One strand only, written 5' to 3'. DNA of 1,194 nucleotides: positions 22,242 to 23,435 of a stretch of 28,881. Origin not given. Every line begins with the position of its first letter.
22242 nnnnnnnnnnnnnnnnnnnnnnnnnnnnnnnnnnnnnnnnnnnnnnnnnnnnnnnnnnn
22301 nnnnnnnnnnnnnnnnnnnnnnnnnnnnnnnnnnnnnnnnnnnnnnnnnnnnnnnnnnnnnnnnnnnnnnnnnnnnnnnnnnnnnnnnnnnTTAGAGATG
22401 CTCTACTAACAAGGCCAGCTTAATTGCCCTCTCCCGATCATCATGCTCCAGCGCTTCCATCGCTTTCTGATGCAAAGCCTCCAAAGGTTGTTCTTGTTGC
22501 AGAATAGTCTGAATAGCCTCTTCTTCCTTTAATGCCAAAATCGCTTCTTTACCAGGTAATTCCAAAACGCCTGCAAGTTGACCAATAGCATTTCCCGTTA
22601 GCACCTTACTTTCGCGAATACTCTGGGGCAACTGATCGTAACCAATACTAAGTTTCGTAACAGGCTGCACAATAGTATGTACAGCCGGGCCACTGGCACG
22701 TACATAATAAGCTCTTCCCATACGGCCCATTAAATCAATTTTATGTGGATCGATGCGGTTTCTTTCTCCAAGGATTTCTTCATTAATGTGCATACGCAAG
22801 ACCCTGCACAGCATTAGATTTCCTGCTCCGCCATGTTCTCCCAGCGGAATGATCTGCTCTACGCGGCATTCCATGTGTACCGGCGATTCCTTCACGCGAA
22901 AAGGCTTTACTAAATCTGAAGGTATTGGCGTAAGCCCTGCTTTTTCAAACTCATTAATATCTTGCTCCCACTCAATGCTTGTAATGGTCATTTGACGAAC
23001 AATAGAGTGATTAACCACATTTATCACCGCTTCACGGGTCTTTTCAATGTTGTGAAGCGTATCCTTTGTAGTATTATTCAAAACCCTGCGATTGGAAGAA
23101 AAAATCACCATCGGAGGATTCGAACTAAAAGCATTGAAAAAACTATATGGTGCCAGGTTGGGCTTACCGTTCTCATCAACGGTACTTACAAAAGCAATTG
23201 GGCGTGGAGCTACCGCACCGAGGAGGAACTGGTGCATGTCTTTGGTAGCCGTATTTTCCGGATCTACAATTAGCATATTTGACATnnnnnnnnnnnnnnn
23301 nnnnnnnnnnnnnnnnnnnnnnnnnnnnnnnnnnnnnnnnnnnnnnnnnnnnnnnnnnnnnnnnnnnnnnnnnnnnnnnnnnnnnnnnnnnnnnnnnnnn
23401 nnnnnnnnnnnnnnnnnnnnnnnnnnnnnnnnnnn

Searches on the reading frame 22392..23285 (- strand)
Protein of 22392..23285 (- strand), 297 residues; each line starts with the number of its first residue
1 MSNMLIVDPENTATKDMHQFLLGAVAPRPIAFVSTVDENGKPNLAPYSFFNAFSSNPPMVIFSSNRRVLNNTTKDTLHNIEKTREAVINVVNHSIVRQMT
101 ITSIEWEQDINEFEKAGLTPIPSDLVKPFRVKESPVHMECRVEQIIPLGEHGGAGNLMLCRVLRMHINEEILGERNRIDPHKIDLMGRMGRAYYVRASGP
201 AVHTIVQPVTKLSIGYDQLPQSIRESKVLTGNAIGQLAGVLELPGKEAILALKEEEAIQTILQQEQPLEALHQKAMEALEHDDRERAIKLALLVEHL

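Call 13: search_protein_families(library=pfam, proteins=[window:22392-23285:-])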
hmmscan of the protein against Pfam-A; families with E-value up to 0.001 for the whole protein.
window:22392-23285:- (297 aa): 1 family
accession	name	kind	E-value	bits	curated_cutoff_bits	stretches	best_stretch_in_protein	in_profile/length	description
PF01613.24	Flavin_Reduct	-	2.1e-22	80.3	27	1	27-172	5-138/153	Flavin reductase like domain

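Call 16: find_encoding_contigs(protein=window:22392-23285:-, flank=10000, max_places=10)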
Protein window:22392-23285:- (297 aa): no gene with exactly this product is on record in the collection.
